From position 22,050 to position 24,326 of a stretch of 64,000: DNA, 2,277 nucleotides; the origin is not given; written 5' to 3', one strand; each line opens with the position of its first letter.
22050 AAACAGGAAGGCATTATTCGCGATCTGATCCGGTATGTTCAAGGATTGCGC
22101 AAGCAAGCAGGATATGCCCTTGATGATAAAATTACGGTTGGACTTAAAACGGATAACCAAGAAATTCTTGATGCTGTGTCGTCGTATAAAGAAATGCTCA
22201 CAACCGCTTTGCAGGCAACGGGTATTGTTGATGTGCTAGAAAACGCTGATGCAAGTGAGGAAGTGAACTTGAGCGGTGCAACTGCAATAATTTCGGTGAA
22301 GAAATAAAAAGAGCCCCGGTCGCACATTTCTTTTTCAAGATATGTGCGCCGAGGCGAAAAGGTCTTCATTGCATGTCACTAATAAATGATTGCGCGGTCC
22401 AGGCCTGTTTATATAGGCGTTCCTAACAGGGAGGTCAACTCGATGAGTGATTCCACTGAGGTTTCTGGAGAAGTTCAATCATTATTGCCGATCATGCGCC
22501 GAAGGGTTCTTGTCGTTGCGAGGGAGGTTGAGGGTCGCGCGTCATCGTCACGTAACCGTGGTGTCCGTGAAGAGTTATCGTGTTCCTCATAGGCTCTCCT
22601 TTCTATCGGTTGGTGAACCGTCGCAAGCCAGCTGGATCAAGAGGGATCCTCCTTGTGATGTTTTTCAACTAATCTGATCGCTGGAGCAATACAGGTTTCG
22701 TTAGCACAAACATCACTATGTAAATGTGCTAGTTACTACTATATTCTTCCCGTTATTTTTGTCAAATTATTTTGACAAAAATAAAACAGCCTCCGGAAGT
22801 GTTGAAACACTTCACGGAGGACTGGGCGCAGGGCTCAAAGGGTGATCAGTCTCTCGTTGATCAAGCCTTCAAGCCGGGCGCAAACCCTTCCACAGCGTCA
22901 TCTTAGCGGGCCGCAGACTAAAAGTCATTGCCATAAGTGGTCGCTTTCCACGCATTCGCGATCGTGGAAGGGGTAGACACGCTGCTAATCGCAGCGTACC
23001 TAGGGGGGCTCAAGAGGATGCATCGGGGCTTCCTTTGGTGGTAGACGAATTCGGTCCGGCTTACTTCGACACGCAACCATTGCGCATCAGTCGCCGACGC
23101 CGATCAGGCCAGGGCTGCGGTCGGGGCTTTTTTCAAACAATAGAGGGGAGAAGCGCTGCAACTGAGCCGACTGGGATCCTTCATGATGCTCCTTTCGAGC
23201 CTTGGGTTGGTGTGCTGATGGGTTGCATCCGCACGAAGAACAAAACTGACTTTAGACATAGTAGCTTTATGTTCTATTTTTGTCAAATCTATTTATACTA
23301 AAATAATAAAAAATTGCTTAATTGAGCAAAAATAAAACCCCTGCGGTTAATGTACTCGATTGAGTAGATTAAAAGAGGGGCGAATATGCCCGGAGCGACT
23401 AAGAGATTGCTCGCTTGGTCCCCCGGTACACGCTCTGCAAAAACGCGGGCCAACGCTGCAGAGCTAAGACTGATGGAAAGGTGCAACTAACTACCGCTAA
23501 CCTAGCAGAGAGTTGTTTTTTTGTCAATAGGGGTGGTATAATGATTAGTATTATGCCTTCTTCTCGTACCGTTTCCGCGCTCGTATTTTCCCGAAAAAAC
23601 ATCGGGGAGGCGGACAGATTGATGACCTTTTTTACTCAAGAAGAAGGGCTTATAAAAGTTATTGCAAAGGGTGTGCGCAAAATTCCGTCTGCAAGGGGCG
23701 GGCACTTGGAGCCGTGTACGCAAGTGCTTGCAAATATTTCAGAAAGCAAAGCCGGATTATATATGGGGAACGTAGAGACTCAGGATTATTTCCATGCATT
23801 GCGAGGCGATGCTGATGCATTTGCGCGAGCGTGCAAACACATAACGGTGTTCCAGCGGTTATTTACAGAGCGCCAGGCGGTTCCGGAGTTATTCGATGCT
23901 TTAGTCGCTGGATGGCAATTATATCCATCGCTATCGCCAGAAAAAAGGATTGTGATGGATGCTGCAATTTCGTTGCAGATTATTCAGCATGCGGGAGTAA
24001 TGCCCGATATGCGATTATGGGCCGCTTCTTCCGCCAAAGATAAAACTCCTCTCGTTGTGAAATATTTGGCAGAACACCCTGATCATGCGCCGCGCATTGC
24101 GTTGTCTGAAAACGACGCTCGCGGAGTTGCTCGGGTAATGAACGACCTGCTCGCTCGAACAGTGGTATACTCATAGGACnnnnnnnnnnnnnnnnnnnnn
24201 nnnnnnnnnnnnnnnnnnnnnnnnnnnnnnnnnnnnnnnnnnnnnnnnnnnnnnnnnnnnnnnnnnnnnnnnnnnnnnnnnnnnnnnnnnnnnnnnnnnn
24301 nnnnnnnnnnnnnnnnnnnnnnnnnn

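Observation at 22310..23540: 1.2-kb GC-rich island between ileS and recO with no long ORF, holding two or three tandem same-strand structured RNA candidates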

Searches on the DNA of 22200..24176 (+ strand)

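Call 4: search_rna_families(source=window, start=22200, end=23650, threshold=evalue, max_evalue=10, show_alignments=4)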
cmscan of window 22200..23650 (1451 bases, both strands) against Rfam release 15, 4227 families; matches with E-value up to 10: 2.
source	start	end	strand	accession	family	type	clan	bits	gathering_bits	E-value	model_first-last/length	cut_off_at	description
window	23085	23142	-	RF02054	STnc420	Gene; sRNA;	-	18.2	70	2.4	1-58/58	no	Salmonella enterica sRNA STnc420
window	22653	22789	+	RF02852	Ysr206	Gene; sRNA;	-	12.8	124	2.3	1-312/312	no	Yersinia sRNA 206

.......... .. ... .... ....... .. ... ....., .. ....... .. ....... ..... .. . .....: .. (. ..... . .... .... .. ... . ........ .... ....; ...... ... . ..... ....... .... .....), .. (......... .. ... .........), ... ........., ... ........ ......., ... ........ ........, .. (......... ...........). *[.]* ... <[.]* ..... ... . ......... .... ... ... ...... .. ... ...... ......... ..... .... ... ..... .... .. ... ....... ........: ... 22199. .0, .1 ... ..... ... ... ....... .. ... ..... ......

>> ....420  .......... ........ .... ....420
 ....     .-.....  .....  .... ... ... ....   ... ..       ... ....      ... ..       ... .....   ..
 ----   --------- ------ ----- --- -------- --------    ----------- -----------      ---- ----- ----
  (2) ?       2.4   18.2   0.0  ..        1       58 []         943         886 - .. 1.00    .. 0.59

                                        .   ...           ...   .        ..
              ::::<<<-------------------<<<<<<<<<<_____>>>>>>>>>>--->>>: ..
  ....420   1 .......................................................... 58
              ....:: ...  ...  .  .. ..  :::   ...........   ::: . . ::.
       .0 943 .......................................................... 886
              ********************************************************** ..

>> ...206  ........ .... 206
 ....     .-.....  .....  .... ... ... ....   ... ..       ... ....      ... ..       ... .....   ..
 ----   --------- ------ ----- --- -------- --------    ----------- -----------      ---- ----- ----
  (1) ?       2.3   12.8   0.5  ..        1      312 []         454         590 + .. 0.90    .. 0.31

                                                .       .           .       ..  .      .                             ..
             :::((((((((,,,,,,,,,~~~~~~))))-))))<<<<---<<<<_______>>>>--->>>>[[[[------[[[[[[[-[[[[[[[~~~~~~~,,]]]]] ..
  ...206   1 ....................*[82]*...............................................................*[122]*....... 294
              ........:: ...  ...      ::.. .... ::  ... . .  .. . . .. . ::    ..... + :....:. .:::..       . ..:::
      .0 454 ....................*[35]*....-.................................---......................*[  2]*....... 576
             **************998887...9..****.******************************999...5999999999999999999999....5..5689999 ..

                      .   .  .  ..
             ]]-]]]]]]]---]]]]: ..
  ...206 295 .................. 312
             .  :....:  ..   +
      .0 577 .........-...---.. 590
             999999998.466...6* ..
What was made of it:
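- On RNase P RNA (bacterial type A/B): None at E<=10 on 22200-23650 (call 4).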

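Call 67: search_rna_families(source=window, start=22770, end=23150, threshold=evalue, max_evalue=10, show_alignments=3)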
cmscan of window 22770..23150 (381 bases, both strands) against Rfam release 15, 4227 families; matches with E-value up to 10: 4.
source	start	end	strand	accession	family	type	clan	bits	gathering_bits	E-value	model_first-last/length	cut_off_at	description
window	23085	23142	-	RF02054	STnc420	Gene; sRNA;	-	18.2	70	0.62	1-58/58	no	Salmonella enterica sRNA STnc420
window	22967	23001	-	RF02873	AS-traI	Gene; antisense;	-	14.4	99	6.5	1-77/77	no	Antisense to traI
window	22811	22898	+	RF01514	Afu_513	Gene; snRNA; snoRNA; CD-box;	-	11.7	48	3.4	1-103/103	no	A. fumigatus snoRNA Afu_513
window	22783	22799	+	RF02133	HOXB13-AS1_2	Gene; lncRNA;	-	11.6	40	3.1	65-81/81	no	HOXB13 antisense RNA 1 conserved region 2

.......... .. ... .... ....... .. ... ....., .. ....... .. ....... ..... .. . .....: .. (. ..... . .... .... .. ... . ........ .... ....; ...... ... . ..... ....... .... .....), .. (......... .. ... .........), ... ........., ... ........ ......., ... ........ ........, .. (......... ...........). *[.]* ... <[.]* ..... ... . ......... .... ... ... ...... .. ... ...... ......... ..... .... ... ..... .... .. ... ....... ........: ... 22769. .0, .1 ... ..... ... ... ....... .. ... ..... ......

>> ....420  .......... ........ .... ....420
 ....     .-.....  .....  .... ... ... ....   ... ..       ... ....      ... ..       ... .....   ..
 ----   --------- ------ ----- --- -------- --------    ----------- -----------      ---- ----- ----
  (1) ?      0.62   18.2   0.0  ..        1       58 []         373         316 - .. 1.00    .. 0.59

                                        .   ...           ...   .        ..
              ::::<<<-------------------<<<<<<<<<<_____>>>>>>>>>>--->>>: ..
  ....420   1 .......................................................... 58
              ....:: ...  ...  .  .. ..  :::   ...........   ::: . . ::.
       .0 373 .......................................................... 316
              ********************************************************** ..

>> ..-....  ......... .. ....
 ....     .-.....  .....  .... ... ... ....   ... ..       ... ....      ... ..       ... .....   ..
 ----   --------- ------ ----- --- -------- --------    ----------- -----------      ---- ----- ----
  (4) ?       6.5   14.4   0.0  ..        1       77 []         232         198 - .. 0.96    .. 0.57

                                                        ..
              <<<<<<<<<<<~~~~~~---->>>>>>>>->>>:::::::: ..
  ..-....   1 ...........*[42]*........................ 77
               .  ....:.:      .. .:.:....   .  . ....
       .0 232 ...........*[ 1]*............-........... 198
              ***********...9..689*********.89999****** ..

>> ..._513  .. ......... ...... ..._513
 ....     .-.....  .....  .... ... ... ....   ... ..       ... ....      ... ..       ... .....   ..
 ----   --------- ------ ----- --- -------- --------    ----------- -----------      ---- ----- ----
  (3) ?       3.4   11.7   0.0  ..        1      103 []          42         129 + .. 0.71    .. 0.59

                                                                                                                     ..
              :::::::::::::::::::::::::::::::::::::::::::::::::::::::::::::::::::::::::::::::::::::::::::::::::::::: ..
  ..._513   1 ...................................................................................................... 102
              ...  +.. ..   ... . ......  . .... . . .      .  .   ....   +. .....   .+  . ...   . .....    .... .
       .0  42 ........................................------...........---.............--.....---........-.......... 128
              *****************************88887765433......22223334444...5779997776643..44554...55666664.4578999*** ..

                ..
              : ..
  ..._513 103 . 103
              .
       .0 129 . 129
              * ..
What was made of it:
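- On RNase P RNA (bacterial type A/B): None at E<=10 on 22770-23150 alone, either strand (call 67).
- On tmRNA, SRP RNA, 6S RNA and other Rfam families: Rfam gives only noise hits (calls 4, 67).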

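Call 68: search_rna_families(sources=[L081, L082, L166, L170, L083, L086, L172, L177, L175, L087], threshold=gathering)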
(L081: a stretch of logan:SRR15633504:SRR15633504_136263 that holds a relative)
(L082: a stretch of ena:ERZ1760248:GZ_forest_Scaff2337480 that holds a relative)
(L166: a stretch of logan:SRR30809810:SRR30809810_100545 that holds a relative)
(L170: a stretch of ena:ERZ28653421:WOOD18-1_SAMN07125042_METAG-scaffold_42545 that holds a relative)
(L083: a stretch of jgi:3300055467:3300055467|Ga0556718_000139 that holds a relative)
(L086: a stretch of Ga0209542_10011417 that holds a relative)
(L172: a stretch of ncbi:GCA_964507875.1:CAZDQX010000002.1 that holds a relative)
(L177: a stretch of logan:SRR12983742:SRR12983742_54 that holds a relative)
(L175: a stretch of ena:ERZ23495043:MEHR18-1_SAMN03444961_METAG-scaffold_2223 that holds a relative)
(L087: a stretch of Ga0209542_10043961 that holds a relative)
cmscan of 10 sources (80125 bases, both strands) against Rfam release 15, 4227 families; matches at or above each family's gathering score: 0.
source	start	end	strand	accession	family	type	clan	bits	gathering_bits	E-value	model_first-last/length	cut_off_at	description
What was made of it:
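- On RNase P RNA (bacterial type A/B): None in 10 related loci (call 68).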

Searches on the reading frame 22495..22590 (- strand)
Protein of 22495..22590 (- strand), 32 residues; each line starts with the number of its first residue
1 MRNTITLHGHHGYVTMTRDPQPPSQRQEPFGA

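Call 55: search_protein_families(library=ncbifam, proteins=[window:22495-22590:-], max_evalue=10)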
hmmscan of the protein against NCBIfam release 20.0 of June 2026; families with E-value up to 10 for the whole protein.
seq(32 aa): 0 families

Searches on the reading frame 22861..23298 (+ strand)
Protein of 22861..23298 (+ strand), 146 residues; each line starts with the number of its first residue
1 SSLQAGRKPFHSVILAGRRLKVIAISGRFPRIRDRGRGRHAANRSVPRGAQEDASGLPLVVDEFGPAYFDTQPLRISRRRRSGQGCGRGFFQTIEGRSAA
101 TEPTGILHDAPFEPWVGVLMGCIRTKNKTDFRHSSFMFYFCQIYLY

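Call 61: find_homologous_proteins(query=window:22861-23298:+, max_evalue=0.01)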
Query window:22861-23298:+ (146 aa): 1 proteins with E <= 0.01 among 63 candidates.
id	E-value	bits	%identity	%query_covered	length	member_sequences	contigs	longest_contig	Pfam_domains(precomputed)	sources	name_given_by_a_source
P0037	1.2e-86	306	96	96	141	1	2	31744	-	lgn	-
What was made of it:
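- On RNase P RNA (bacterial type A/B): The translated proxy is found only in the 99% strain (call 61).
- It is found only in a 99% identical strain by translated proxy (call 61).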
